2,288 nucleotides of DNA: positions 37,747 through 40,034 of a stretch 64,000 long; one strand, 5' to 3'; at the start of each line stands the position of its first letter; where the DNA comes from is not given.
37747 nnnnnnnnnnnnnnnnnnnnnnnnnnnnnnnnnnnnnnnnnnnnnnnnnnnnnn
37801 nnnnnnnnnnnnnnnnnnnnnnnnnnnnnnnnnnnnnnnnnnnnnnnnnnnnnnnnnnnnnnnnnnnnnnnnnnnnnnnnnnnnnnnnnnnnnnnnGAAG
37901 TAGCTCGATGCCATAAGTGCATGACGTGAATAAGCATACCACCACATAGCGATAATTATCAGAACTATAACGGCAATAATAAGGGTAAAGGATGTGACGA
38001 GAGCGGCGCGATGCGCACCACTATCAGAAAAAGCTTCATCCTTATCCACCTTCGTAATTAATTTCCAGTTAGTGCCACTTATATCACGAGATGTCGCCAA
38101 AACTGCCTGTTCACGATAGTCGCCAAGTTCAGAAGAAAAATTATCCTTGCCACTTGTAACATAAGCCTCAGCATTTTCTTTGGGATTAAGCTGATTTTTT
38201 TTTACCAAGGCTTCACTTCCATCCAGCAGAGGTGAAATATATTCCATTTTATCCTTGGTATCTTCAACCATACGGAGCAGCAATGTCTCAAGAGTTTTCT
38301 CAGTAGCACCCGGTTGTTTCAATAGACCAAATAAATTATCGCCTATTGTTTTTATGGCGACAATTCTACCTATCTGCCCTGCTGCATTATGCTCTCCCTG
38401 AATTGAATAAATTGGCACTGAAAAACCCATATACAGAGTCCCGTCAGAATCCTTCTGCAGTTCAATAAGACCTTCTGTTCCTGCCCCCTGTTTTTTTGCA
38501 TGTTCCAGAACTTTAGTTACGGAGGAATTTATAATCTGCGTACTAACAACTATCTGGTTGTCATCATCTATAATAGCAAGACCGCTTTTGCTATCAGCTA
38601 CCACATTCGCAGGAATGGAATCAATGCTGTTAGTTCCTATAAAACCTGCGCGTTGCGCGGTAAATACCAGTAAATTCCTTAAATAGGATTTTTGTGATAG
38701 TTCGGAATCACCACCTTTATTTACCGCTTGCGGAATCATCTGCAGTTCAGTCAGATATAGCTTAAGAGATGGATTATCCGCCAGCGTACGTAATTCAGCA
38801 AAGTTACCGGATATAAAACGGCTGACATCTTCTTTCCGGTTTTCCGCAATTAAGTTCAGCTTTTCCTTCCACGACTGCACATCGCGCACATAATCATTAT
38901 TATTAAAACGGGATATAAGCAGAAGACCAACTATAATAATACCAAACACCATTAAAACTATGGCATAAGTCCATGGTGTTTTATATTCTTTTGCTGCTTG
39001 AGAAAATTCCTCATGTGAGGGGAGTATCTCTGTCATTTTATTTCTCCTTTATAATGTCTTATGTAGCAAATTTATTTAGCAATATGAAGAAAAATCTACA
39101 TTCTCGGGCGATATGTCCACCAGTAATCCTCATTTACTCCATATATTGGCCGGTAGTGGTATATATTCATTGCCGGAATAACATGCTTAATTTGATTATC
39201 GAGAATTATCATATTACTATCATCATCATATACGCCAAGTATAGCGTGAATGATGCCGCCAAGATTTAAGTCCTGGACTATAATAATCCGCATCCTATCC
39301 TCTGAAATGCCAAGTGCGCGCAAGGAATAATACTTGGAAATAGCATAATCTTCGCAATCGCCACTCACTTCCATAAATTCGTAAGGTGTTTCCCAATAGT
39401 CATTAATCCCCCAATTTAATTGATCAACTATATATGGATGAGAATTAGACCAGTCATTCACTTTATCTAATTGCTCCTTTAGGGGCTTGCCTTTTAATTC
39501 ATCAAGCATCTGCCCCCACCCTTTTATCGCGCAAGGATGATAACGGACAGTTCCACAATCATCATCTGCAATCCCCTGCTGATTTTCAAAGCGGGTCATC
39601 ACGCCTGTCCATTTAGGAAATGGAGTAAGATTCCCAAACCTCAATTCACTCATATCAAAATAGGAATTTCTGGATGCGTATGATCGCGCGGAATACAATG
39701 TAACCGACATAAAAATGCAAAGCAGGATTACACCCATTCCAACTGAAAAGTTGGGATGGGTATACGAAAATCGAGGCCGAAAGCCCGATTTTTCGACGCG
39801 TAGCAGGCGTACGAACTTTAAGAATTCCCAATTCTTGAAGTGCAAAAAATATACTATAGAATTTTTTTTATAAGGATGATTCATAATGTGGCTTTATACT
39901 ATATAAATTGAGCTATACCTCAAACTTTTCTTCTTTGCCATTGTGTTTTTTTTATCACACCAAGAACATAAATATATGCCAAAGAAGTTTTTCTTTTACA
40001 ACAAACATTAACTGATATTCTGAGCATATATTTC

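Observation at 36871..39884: LapG-type BTLCP protease in an operon with a Cache-PAS receptor that has a degenerate HD-GYP domain: possible non-canonical Lap-like adhesin-release switch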

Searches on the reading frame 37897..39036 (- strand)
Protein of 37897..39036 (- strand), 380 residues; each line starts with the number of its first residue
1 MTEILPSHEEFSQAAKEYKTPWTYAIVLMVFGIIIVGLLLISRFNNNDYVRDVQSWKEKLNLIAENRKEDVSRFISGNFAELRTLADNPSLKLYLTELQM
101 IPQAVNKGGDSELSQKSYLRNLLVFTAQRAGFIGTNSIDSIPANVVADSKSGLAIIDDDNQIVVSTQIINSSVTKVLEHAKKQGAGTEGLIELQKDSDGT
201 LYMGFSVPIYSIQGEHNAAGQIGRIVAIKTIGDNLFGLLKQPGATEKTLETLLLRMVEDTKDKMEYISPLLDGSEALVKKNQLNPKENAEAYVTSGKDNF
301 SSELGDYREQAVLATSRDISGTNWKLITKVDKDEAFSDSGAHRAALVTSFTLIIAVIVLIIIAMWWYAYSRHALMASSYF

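Call 82: search_protein_representatives(protein=window:37897-39036:-)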
Query: 380 residues. Proteins with E-value up to 0.001 (for the whole library): 938; up to 1e-10: 334; up to 1e-30: 142. The best 150 are listed.
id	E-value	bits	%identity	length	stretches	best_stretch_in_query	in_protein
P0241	8.4e-99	347.5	48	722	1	20-380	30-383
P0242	8.4e-98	344.2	48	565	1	20-380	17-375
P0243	2.1e-91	323.1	51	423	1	51-380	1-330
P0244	3.5e-83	296.1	46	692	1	23-380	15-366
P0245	2.5e-67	243.9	39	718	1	23-376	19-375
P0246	4.3e-65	236.6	46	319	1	85-380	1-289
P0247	1.4e-62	228.3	36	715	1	20-374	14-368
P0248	1.1e-61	225.4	39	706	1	25-373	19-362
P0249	1.0e-57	212.3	36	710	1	27-377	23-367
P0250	3.0e-57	210.8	36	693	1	25-374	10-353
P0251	2.6e-55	204.4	34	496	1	28-373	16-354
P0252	4.9e-55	203.5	38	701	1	26-369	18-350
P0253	1.3e-53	198.8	35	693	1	34-377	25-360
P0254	6.7e-53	196.5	36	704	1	26-374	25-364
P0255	1.1e-51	192.5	33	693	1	25-376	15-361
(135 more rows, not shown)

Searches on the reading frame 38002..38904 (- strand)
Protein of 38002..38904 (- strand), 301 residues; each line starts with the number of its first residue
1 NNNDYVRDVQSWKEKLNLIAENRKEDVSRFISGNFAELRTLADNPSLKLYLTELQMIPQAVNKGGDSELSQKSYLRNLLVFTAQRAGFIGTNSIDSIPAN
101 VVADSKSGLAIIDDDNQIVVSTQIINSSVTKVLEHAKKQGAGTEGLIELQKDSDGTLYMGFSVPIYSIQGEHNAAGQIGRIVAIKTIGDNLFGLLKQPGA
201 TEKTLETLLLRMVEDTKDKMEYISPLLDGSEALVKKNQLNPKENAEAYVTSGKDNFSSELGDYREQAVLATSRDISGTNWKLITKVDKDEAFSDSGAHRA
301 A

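Call 13: search_solved_structures(query=window:38002-38904:-, max_evalue=10, show_alignments=3)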
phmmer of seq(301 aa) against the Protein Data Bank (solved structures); distinct sequences matched with E-value up to 10: 5.
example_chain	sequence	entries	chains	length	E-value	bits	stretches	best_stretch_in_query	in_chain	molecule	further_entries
10ut_A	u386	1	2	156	0.069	15.8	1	18-103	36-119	Cohesin domain number 1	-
4inz_A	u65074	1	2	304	0.74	12.4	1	23-84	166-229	Soluble epoxide hydrolase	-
4io0_A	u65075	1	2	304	0.8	12.3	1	23-84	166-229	Soluble epoxide hydrolase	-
4nzz_A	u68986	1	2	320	0.82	12.3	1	23-84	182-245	Soluble epoxide hydrolase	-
4o08_A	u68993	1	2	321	0.83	12.3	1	23-84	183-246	Soluble epoxide hydrolase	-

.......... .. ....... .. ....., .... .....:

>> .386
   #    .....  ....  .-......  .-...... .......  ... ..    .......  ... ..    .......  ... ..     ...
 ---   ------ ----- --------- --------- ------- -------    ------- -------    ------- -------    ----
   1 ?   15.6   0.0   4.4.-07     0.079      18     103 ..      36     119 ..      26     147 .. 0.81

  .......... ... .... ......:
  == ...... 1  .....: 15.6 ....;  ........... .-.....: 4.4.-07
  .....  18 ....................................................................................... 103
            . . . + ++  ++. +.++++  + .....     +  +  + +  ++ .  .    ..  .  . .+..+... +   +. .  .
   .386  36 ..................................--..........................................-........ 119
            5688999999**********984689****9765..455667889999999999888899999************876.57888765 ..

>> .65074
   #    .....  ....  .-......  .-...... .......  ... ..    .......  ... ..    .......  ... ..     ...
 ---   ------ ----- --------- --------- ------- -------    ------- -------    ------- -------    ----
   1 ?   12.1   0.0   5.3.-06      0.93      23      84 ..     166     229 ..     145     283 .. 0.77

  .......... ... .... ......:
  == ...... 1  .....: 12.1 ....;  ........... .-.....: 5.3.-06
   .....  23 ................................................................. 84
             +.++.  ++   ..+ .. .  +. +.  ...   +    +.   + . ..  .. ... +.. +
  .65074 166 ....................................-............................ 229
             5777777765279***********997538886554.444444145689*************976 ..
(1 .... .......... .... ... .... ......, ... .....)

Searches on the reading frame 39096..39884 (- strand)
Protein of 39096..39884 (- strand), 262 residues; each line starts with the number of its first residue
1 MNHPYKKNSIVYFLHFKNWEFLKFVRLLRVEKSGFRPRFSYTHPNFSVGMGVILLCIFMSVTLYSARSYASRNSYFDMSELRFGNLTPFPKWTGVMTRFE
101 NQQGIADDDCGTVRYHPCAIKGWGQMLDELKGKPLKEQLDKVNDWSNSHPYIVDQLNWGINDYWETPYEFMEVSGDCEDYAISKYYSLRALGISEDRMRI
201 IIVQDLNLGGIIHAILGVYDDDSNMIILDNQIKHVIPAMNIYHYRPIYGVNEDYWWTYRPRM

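Call 3: search_protein_families(library=pfam, proteins=[window:39096-39884:-], max_evalue=0.1)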
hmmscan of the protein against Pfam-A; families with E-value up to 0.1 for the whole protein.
window:39096-39884:- (262 aa): 2 families
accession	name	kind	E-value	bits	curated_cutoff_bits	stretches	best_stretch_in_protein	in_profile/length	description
PF06035.17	Peptidase_C93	-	5.1e-15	56.1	27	1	136-239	39-136/162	Bacterial transglutaminase-like cysteine proteinase BTLCP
PF01841.26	Transglut_core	-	0.028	15.1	23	1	133-223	12-101/108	Transglutaminase-like superfamily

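Call 4: search_protein_families(library=ncbifam, proteins=[window:39096-39884:-], max_evalue=0.1)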
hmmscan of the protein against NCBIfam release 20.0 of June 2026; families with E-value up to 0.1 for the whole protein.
window:39096-39884:- (262 aa): 1 family
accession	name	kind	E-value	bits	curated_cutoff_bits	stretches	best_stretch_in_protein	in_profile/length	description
NF045674.1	CystProtLapG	equivalog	5.8e-27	94.3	320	1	119-256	47-186/221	cysteine protease LapG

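Call 12: search_solved_structures(query=window:39096-39884:-, max_evalue=0.01, show_alignments=4)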
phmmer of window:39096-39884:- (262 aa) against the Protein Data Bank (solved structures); distinct sequences matched with E-value up to 0.01: 2.
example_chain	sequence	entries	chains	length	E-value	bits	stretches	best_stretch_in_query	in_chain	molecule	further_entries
4fgo_A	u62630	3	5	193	9.3e-26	94.2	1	121-260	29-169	Periplasmic protein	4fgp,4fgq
4u65_E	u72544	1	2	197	3.1e-19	72.8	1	120-253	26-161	Putative cystine protease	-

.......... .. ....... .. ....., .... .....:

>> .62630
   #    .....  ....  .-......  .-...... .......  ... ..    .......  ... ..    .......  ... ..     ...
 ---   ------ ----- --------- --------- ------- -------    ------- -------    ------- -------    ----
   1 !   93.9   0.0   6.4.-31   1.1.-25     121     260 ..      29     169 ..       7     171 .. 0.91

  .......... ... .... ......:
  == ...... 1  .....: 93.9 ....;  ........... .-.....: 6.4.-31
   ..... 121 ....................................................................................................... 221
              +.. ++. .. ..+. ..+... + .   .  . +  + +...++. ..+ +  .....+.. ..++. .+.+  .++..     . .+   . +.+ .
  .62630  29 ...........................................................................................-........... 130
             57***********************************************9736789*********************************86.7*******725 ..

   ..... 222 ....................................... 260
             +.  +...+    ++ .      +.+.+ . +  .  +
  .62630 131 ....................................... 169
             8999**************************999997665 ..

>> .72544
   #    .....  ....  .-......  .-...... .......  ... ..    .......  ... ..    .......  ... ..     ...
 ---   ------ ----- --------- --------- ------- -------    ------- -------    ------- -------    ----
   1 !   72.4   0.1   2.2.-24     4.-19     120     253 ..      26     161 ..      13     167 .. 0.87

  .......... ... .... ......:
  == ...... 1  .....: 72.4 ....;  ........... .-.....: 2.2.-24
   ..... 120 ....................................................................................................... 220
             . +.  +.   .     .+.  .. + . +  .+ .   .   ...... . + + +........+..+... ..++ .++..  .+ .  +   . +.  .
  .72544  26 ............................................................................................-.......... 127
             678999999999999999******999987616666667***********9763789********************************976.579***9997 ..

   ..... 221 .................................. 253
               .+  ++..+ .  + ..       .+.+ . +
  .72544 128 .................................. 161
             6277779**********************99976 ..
